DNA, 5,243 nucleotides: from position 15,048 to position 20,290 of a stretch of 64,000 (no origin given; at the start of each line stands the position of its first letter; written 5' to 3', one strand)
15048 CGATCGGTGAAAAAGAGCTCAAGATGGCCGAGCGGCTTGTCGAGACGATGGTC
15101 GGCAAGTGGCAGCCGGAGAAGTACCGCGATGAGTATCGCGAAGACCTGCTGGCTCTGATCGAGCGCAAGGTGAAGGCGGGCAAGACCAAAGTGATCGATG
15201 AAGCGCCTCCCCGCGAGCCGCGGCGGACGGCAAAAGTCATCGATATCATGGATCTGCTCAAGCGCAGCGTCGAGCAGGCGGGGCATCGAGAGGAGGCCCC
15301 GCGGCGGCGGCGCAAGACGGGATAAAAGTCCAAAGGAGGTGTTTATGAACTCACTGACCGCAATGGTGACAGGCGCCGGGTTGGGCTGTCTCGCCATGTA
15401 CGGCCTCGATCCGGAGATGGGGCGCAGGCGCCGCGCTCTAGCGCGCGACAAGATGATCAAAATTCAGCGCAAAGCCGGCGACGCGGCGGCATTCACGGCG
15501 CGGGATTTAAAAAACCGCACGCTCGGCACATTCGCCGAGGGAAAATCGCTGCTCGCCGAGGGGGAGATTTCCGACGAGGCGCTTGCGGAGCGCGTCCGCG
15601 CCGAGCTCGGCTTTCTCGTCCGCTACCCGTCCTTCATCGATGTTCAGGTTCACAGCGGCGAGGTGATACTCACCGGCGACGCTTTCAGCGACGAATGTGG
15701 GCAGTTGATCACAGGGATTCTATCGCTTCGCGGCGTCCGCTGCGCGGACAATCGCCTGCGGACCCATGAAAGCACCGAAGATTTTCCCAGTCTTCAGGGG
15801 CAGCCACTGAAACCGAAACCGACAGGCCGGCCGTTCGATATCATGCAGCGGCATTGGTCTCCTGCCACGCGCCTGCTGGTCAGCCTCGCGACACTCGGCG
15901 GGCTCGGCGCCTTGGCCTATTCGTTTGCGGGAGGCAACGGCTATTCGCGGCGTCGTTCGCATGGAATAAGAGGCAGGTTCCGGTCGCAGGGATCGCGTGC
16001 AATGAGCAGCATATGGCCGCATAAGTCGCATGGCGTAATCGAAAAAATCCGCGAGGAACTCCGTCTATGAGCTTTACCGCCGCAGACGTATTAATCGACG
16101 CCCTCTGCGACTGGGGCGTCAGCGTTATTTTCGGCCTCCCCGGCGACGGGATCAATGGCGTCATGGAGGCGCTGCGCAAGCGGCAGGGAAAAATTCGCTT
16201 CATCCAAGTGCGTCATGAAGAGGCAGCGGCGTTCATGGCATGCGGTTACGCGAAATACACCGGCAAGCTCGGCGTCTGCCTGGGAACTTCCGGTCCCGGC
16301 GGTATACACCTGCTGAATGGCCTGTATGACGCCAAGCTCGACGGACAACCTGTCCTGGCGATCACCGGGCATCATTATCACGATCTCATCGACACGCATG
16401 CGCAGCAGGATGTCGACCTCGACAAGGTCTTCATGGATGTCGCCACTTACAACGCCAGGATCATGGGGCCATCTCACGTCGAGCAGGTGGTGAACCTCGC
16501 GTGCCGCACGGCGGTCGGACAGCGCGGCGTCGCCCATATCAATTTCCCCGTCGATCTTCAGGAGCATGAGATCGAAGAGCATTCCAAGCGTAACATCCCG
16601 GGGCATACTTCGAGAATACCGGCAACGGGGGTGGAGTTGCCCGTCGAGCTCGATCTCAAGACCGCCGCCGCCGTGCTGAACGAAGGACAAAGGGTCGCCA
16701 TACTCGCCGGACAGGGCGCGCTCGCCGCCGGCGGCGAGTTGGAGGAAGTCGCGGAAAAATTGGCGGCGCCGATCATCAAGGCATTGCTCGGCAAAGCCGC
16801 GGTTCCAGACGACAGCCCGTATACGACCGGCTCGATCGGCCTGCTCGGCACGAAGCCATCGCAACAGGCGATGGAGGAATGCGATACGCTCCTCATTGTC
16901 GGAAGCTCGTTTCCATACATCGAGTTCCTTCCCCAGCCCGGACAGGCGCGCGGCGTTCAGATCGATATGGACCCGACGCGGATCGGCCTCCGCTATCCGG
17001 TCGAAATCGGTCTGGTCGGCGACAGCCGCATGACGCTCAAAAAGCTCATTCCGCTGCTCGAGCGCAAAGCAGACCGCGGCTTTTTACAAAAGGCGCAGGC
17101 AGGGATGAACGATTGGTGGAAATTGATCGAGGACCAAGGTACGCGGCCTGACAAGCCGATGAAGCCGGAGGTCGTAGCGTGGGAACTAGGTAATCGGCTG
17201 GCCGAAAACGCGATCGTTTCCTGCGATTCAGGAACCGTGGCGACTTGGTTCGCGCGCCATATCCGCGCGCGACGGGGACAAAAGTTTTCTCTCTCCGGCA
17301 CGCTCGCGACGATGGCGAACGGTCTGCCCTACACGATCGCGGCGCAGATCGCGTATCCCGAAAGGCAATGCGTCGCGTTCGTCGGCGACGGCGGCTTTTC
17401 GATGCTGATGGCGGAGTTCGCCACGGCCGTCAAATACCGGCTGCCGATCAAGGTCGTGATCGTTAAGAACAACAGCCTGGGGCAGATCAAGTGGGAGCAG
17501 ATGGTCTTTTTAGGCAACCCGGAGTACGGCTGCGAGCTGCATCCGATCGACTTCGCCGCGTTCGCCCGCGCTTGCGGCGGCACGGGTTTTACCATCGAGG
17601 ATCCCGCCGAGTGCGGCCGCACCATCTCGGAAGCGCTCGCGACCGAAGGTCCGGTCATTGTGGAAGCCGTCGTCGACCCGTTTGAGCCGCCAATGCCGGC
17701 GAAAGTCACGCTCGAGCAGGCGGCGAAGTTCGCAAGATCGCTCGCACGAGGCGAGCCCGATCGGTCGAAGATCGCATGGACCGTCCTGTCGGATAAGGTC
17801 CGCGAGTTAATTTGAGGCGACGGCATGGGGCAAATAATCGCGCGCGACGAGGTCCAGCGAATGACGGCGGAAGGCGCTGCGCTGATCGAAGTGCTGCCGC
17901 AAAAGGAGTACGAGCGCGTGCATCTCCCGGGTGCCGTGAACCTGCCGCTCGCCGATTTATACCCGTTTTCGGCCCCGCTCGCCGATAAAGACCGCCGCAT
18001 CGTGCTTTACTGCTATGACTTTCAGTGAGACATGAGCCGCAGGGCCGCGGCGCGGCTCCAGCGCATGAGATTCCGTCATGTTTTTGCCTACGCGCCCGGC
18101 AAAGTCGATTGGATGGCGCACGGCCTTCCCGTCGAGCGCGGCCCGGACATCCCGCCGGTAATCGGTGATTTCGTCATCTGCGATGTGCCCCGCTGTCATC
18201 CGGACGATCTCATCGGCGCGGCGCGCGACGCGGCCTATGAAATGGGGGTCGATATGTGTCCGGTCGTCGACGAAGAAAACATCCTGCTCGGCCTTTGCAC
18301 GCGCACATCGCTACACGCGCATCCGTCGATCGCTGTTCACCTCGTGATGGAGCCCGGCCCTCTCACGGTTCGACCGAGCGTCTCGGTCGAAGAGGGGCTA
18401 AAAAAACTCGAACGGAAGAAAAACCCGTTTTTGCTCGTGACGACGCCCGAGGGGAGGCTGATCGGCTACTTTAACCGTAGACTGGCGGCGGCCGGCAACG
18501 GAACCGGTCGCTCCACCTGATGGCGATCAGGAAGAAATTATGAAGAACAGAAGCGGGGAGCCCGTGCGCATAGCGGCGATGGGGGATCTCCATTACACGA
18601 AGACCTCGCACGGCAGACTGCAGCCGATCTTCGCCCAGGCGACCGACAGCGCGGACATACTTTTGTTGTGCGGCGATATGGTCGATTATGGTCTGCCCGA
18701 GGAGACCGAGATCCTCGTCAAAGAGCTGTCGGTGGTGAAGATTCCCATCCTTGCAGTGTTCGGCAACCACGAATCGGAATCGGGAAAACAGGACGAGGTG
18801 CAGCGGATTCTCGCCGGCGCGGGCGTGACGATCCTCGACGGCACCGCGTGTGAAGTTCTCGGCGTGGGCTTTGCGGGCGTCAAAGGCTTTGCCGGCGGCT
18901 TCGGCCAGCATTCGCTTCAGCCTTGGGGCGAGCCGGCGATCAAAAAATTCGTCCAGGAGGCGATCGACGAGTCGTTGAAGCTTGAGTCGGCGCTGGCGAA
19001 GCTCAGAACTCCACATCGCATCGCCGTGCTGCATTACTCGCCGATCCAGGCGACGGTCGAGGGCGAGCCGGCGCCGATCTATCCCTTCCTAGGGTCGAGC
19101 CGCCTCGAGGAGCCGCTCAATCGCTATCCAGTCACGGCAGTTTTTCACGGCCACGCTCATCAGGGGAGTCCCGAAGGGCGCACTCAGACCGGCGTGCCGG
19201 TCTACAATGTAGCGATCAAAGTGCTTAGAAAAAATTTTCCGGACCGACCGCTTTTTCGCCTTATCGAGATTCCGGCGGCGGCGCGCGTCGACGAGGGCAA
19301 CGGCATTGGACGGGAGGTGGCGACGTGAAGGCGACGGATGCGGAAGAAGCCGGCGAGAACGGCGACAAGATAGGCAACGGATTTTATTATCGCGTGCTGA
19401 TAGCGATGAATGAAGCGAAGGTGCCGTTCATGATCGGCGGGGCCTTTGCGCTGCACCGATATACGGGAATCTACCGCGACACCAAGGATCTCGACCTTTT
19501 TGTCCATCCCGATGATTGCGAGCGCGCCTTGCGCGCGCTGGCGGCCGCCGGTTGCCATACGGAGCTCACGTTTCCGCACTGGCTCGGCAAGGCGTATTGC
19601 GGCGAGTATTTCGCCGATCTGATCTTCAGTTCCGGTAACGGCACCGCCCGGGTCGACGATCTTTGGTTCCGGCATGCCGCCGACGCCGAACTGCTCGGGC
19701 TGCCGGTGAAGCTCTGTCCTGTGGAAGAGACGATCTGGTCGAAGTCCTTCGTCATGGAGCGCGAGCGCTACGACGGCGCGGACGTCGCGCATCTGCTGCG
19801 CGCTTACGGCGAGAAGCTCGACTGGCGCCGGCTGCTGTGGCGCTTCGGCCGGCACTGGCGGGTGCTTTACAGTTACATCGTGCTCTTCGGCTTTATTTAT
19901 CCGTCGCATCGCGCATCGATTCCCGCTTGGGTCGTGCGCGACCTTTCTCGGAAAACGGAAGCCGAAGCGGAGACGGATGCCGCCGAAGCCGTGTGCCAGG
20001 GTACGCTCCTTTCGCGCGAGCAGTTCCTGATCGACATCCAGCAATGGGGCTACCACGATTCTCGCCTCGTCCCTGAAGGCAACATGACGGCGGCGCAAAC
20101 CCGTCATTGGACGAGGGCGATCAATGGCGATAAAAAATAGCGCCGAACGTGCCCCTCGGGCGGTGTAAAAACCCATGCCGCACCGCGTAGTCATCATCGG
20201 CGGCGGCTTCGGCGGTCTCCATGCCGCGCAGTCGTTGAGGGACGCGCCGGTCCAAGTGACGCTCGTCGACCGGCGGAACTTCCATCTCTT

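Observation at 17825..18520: In-frame UGA splits a rhodanese domain: candidate Sec-containing rhodanese-CBS fusion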

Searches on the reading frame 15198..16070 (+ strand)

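Call 8: search_protein_families(library=pfam, proteins=[window:15198-16070:+])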
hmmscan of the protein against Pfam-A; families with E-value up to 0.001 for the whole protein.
window:15198-16070:+ (290 aa): 1 family
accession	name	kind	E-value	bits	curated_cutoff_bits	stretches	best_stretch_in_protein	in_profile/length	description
PF04972.22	BON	-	5e-05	23.9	27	1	125-175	1-52/69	BON domain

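Call 41: search_protein_families(library=pfam, proteins=[window:15198-16070:+], max_evalue=0.0001)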
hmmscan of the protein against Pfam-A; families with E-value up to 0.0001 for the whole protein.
window:15198-16070:+ (290 aa): 1 family
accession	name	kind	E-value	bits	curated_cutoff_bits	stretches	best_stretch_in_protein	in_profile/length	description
PF04972.22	BON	-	5e-05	23.9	27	1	125-175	1-52/69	BON domain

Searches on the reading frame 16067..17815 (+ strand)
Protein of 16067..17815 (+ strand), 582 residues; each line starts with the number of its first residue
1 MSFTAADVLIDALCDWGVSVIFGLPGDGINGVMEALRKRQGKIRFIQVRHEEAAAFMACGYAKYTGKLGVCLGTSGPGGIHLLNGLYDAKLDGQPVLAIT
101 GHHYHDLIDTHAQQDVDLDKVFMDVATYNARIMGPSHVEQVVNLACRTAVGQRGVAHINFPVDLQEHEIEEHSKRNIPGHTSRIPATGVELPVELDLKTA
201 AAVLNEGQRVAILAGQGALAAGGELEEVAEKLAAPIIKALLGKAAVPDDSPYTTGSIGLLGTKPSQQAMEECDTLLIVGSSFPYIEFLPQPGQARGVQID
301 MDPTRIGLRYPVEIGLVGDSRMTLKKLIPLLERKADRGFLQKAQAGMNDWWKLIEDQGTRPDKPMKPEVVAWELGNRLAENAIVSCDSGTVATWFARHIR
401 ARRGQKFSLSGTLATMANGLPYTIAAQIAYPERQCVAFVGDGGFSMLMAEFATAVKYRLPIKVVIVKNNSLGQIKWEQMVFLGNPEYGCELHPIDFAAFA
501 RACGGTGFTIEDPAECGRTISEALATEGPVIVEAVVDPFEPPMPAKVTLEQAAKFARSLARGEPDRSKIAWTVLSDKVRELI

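Call 8: search_protein_families(library=pfam, proteins=[window:16067-17815:+])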
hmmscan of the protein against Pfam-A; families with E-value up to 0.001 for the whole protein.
window:16067-17815:+ (582 aa): 3 families
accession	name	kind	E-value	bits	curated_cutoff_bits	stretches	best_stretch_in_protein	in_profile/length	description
PF02775.26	TPP_enzyme_C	-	4.5e-42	143.8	21.9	1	387-533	1-150/151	Thiamine pyrophosphate enzyme, C-terminal TPP binding domain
PF02776.23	TPP_enzyme_N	-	3.7e-35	120.7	26.8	1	4-117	2-115/119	Thiamine pyrophosphate enzyme, N-terminal TPP binding domain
PF00205.28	TPP_enzyme_M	-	6.1e-31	107.4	30.4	1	198-327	2-137/137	Thiamine pyrophosphate enzyme, central domain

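Call 68: search_protein_families(library=ncbifam, proteins=[window:16067-17815:+], max_evalue=0.001)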
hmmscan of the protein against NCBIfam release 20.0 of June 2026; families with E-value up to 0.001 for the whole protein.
window:16067-17815:+ (582 aa): 53 families (the best 25 are shown)
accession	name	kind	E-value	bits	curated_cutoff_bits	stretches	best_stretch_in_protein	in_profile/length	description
NF006129.0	PRK08273.1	equivalog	5.7e-201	668.8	724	1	2-578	2-587/598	thiamine pyrophosphate-requiring protein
NF006377.0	PRK08611.1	equivalog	5.9e-183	609.5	742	1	3-560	4-553/576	pyruvate oxidase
NF005040.0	PRK06457.1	equivalog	1.1e-150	502.6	788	1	4-561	3-543/549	pyruvate dehydrogenase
NF005114.0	PRK06546.1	equivalog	1.3e-134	449.9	893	1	4-561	4-554/578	pyruvate dehydrogenase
NF006591.0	PRK09124.1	equivalog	4.2e-134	448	792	1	3-556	3-549/574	ubiquinone-dependent pyruvate dehydrogenase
TIGR02720.1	pyruv_oxi_spxB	equivalog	5.3e-121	404.8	637.85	1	6-541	2-536/575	pyruvate oxidase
TIGR00118.1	acolac_lg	equivalog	5e-98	328.9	538.35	1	4-544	2-542/557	biosynthetic-type acetolactate synthase large subunit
NF004919.0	PRK06276.1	equivalog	5.6e-98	328.7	866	1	5-540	3-542/582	acetolactate synthase large subunit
NF006187.0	PRK08322.1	equivalog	6.1e-96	322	509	1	4-537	3-529/548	acetolactate synthase large subunit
NF004710.0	PRK06048.1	equivalog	5.8e-91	305.6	976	1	3-540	8-541/561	acetolactate synthase large subunit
NF006052.0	PRK08199.1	subfamily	5.2e-80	269.3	539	1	4-540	9-541/559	thiamine pyrophosphate protein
NF006016.1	PRK08155.1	equivalog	2e-79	267.5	870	1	2-539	2-535/554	acetolactate synthase large subunit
NF005651.0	PRK07418.1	subfamily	3.5e-79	266.6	942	1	3-538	19-561/617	acetolactate synthase large subunit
NF005824.0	PRK07710.1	equivalog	8.4e-79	265.4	976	1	4-544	18-556/573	acetolactate synthase large subunit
NF006524.0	PRK08978.1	equivalog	1.8e-78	264.1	738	1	5-539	3-527/548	acetolactate synthase 2 catalytic subunit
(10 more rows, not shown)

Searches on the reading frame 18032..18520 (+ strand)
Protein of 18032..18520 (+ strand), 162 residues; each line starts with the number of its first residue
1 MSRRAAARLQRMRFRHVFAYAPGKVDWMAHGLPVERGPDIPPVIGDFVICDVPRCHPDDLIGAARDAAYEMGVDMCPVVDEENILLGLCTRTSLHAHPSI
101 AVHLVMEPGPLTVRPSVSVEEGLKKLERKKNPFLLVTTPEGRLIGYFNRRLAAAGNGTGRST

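Call 40: find_encoding_contigs(protein=window:18032-18520:+, flank=2000, max_places=4)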
Protein window:18032-18520:+ (162 aa): 6 contigs read that carry it; 4 places shown.
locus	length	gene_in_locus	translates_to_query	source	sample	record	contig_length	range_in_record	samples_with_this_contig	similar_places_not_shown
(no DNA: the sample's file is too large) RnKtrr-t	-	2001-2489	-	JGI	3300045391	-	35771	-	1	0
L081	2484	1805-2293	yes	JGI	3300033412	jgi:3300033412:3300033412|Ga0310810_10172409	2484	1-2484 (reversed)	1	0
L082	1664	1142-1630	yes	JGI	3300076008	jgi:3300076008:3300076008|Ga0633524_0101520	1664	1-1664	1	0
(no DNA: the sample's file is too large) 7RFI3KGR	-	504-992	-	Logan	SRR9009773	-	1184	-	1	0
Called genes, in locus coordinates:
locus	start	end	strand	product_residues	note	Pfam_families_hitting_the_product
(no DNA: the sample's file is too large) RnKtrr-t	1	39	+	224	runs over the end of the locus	-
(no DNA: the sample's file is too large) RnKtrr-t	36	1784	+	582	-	PF02776:TPP_enzyme_N, PF00205:TPP_enzyme_M, PF02775:TPP_enzyme_C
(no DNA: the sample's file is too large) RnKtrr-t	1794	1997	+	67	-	PF00581:Rhodanese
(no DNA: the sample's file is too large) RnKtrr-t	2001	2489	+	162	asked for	PF00571:CBS (faint)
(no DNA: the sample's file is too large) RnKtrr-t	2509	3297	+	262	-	PF00149:Metallophos, PF12850:Metallophos_2 (weak)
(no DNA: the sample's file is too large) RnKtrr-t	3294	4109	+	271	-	PF14907:NTP_transf_5 (faint)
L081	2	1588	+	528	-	?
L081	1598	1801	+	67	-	PF00581:Rhodanese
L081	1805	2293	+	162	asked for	PF00571:CBS (faint)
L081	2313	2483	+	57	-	?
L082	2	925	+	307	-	?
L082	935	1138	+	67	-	PF00581:Rhodanese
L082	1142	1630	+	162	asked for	PF00571:CBS (faint)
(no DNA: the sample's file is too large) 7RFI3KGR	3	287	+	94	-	?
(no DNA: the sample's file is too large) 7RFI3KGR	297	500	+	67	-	PF00581:Rhodanese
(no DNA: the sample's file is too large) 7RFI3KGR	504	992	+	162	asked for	PF00571:CBS (faint)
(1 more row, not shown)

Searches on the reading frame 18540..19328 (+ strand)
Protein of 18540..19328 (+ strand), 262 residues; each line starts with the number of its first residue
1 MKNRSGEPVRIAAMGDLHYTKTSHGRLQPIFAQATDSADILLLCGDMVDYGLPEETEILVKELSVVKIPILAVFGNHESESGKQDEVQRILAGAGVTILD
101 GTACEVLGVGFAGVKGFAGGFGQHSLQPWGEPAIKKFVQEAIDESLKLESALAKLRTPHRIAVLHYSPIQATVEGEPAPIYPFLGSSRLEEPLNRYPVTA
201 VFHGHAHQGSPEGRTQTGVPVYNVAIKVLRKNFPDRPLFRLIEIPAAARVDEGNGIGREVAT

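Call 8: search_protein_families(library=pfam, proteins=[window:18540-19328:+])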
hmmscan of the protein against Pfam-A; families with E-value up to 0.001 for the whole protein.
window:18540-19328:+ (262 aa): 2 families
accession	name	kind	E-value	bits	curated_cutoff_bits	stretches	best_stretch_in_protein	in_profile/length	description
PF00149.33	Metallophos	-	1.8e-14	55.1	21.5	1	10-208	2-190/191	Calcineurin-like phosphoesterase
PF12850.12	Metallophos_2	-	1e-07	32.5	27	1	10-210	2-120/154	Calcineurin-like phosphoesterase superfamily domain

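Call 68: search_protein_families(library=ncbifam, proteins=[window:18540-19328:+], max_evalue=0.001)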
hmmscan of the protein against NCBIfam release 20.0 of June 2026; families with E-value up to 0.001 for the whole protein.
window:18540-19328:+ (262 aa): 4 families
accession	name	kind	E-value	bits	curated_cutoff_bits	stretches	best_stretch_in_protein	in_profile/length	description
TIGR03729.1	acc_ester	subfamily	1.4e-08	34.5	148.25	1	147-210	154-222/239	putative phosphoesterase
NF008460.0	PRK11340.1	equivalog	3.1e-07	30.1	188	1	5-104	46-151/271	phosphodiesterase YaeI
TIGR00040.1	yfcE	subfamily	0.00029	20.9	56.25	1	10-87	2-71/158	YfcE family phosphodiesterase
NF033458.1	lipid_A_LpxG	equivalog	0.00036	20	350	0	9-80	45-120/321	UDP-2,3-diacylglucosamine diphosphatase LpxG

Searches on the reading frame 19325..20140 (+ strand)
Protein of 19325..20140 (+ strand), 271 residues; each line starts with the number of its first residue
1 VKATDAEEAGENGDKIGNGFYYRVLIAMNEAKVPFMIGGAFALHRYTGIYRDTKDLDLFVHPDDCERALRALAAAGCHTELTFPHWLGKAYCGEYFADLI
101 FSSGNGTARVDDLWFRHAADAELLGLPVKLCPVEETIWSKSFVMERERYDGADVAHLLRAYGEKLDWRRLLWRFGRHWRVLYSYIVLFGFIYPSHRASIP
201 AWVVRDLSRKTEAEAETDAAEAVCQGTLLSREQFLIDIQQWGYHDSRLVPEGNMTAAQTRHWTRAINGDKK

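Call 41: search_protein_families(library=pfam, proteins=[window:19325-20140:+], max_evalue=0.0001)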
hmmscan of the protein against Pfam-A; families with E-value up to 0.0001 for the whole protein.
window:19325-20140:+ (271 aa): 1 family
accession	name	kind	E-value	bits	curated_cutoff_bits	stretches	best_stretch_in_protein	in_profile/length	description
PF14907.12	NTP_transf_5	-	3.5e-06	27.2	31.2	1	51-172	92-226/249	Uncharacterised nucleotidyltransferase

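Call 68: search_protein_families(library=ncbifam, proteins=[window:19325-20140:+], max_evalue=0.001)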
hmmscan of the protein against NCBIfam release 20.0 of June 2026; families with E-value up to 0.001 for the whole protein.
window:19325-20140:+ (271 aa): 0 families
